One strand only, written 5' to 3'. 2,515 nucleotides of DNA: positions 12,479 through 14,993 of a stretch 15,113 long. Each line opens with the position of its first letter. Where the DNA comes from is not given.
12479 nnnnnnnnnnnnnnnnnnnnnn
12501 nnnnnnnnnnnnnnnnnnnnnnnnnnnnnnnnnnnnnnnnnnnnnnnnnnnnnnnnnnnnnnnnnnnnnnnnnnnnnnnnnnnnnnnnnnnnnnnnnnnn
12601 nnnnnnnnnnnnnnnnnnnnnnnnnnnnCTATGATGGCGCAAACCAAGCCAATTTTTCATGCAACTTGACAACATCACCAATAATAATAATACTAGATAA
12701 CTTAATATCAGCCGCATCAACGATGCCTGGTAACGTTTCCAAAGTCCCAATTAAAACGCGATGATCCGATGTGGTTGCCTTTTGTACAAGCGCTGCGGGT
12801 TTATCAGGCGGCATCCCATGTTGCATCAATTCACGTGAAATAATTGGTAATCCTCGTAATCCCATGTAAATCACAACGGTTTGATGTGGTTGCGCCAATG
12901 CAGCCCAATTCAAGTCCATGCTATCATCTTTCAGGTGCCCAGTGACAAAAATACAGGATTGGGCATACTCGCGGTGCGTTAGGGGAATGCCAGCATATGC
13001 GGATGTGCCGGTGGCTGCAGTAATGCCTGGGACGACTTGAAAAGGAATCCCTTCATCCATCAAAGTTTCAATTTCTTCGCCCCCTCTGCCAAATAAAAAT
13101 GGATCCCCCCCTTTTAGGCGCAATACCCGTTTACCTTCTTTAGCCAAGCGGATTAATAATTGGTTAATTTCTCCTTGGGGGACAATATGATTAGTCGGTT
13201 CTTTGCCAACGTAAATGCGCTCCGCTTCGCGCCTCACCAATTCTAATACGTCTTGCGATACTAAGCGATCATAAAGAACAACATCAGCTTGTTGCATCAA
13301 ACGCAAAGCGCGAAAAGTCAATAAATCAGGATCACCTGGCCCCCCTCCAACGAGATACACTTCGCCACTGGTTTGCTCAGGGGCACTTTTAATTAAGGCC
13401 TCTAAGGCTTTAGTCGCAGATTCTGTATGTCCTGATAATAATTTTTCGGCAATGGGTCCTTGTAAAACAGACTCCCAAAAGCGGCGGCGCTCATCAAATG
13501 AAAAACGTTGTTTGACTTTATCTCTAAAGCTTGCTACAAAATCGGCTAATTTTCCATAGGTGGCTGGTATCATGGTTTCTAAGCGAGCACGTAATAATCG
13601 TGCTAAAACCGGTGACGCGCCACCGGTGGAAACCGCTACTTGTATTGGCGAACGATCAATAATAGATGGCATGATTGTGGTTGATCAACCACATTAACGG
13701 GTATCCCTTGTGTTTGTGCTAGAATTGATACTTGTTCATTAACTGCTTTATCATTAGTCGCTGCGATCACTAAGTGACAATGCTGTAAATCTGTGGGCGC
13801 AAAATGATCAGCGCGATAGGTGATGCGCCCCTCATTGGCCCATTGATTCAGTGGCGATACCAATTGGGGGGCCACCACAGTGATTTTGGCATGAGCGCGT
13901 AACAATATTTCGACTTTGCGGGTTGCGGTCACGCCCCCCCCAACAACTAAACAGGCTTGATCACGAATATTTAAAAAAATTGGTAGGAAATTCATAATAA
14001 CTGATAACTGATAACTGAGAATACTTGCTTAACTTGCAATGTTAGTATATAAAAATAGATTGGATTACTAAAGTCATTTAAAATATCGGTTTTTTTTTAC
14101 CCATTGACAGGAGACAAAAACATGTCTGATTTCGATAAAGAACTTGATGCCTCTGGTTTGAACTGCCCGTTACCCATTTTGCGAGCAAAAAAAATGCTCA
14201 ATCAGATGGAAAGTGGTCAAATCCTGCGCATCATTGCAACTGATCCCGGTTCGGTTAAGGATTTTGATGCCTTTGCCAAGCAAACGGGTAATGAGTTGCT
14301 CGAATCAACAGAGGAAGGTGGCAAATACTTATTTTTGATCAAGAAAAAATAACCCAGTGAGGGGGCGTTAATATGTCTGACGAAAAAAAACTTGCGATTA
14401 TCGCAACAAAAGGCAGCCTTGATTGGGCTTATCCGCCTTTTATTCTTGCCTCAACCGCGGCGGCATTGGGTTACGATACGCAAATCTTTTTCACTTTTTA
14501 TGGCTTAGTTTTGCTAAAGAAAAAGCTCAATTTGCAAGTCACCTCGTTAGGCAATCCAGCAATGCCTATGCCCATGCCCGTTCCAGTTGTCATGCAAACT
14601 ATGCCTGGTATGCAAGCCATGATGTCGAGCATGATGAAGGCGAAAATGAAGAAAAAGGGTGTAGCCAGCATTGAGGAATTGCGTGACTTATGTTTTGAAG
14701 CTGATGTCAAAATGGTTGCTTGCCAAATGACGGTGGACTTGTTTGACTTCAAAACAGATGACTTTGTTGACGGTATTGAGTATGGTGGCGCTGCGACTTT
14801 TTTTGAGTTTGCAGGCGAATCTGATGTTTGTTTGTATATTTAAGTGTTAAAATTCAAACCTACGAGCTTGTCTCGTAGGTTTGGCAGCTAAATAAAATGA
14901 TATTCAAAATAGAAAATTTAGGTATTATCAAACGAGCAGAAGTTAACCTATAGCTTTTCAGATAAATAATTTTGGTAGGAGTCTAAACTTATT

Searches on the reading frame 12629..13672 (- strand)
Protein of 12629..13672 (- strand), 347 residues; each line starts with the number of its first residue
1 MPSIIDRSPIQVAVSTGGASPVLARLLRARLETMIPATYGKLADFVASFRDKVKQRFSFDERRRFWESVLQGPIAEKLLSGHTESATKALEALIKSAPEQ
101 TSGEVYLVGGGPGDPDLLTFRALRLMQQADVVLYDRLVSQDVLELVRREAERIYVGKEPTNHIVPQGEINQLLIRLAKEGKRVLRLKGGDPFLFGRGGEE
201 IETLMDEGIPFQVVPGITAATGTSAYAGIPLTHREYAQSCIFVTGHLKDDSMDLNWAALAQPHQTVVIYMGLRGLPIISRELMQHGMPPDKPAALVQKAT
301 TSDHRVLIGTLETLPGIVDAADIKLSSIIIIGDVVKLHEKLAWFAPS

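Call 7: search_protein_families(library=pfam, proteins=[window:12629-13672:-], max_evalue=0.01)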
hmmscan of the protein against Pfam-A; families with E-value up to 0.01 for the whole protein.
window:12629-13672:- (347 aa): 3 families
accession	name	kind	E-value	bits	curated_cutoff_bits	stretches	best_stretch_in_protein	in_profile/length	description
PF00590.25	TP_methylase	-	1.5e-54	185.6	27.8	1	105-314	2-211/212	Tetrapyrrole (Corrin/Porphyrin) Methylases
PF10414.14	CysG_dimeriser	-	5.1e-21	74.6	23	1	39-93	2-57/58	Sirohaem synthase dimerisation region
PF14824.11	Sirohm_synth_M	-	1.1e-10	41.2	25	1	7-33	1-27/28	Sirohaem biosynthesis protein central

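Call 8: search_protein_families(library=ncbifam, proteins=[window:12629-13672:-], max_evalue=0.01)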
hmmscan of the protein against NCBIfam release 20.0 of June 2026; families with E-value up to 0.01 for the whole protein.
window:12629-13672:- (347 aa): 30 families (the best 25 are shown)
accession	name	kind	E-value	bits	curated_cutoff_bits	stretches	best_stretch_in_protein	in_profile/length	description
NF007922.1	PRK10637.1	equivalog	2.6e-155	517.8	400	1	1-336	113-450/450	siroheme synthase CysG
NF004790.0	PRK06136.1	subfamily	3.6e-95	318.3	198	1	101-345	2-247/250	uroporphyrinogen-III C-methyltransferase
TIGR01469.1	cobA_cysG_Cterm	equivalog_domain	6.2e-92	307.7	185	1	103-338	1-237/238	uroporphyrinogen-III C-methyltransferase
NF005524.0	PRK07168.1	equivalog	5e-72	243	603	1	103-343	3-243/474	uroporphyrin-III C-methyltransferase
TIGR01465.1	cobM_cbiF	equivalog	4.3e-45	153.9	259.65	1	105-337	1-229/247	precorrin-4 C(11)-methyltransferase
NF012017.0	PRK15473.1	equivalog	2.3e-35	122.2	408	1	104-334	9-235/257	cobalt-precorrin-4 methyltransferase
TIGR01470.1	cysG_Nterm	subfamily_domain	1e-31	110.2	62.3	1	1-93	110-203/205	siroheme synthase, N-terminal domain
NF004647.0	PRK05990.1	equivalog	2.5e-18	66.4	271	2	176-306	97-218/245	precorrin-2 C(20)-methyltransferase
TIGR01467.1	cobI_cbiL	equivalog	5.8e-16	58.6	163.25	2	176-307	86-209/230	precorrin-2 C(20)-methyltransferase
TIGR01466.1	cobJ_cbiH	equivalog_domain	2.1e-14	53.7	246.35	1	105-334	1-223/239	precorrin-3B C(17)-methyltransferase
NF004423.0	PRK05765.1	equivalog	3.2e-13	49.8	332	1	103-334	3-226/247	precorrin-3B C(17)-methyltransferase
NF004457.0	PRK05787.1-5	equivalog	1.5e-10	40.8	302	1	95-326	18-240/252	cobalt-precorrin-7 (C(5))-methyltransferase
TIGR02467.1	CbiE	equivalog_domain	4.3e-10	39.4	92.9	1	107-315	1-192/204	precorrin-6y C5,15-methyltransferase (decarboxylating) subunit CbiE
NF005222.0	PRK06718.1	equivalog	9.8e-10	38.3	204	1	1-70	111-181/203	NAD(P)-binding protein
NF004062.0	PRK05576.1-5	equivalog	1.8e-08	34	194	1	104-241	2-143/219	cobalt-factor II C(20)-methyltransferase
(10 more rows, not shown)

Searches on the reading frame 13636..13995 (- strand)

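Call 7: search_protein_families(library=pfam, proteins=[window:13636-13995:-], max_evalue=0.01)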
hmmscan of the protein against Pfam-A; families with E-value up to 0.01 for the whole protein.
window:13636-13995:- (119 aa): 1 family
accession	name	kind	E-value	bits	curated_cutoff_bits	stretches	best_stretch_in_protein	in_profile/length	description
PF13241.12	NAD_binding_7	-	5.1e-30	104.6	22.1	1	6-111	1-100/104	Putative NAD(P)-binding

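Call 8: search_protein_families(library=ncbifam, proteins=[window:13636-13995:-], max_evalue=0.01)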
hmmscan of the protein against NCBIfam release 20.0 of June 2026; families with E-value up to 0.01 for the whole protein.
window:13636-13995:- (119 aa): 7 families
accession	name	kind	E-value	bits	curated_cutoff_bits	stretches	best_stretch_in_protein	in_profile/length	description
TIGR01470.1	cysG_Nterm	subfamily_domain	6.7e-32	110.8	62.3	1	4-112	1-109/205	siroheme synthase, N-terminal domain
NF007922.1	PRK10637.1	equivalog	1.8e-30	106.3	400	1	3-111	1-111/450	siroheme synthase CysG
NF005222.0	PRK06718.1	equivalog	7e-23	81.3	204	1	3-109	2-107/203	NAD(P)-binding protein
NF005223.0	PRK06719.1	equivalog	1.4e-13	50.8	223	1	2-105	3-102/157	precorrin-2 dehydrogenase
NF004045.0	PRK05562.1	equivalog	1.9e-09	37.2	181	1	14-90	27-103/225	NAD(P)-dependent oxidoreductase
NF007040.0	PRK09496.3-3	equivalog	0.0074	14.9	455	0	73-102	69-98/462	Trk system potassium transporter TrkA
NF010125.0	PRK13602.1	equivalog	0.0089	16.3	113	0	73-105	29-61/82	50S ribosomal protein L7ae-like protein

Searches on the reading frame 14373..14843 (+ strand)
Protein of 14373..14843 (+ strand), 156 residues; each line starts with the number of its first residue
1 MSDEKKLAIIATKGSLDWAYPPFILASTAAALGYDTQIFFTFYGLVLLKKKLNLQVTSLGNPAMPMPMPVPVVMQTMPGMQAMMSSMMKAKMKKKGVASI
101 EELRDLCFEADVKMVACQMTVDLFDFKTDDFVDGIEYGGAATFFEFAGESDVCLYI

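Call 7: search_protein_families(library=pfam, proteins=[window:14373-14843:+], max_evalue=0.01)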
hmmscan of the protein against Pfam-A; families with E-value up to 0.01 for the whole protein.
window:14373-14843:+ (156 aa): 2 families
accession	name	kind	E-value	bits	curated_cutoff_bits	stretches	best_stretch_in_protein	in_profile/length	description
PF13686.11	DrsE_2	-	8.1e-53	179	25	1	4-154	2-155/156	DsrE/DsrF/DrsH-like family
PF02635.20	DsrE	-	2.7e-06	28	22.7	1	5-152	1-112/116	DsrE/DsrF-like family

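Call 8: search_protein_families(library=ncbifam, proteins=[window:14373-14843:+], max_evalue=0.01)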
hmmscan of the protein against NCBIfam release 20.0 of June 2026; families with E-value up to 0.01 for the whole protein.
window:14373-14843:+ (156 aa): 1 family
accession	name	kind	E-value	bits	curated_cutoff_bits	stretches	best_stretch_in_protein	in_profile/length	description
NF047629.1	SulfCarrDsrE2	equivalog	2.1e-87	291.3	210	1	3-156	2-159/159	sulfur carrier protein DsrE2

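Call 18: find_encoding_contigs(protein=window:14373-14843:+, flank=10000, max_places=6)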
Protein window:14373-14843:+ (156 aa): 1 contig read that carries it; 1 place shown.
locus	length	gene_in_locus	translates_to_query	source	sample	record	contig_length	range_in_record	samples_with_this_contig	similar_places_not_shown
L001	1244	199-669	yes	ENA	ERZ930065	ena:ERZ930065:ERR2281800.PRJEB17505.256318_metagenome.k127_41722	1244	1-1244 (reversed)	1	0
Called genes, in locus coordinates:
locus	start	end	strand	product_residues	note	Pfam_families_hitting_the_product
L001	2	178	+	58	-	?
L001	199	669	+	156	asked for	PF02635:DsrE (weak), PF13686:DrsE_2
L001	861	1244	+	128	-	?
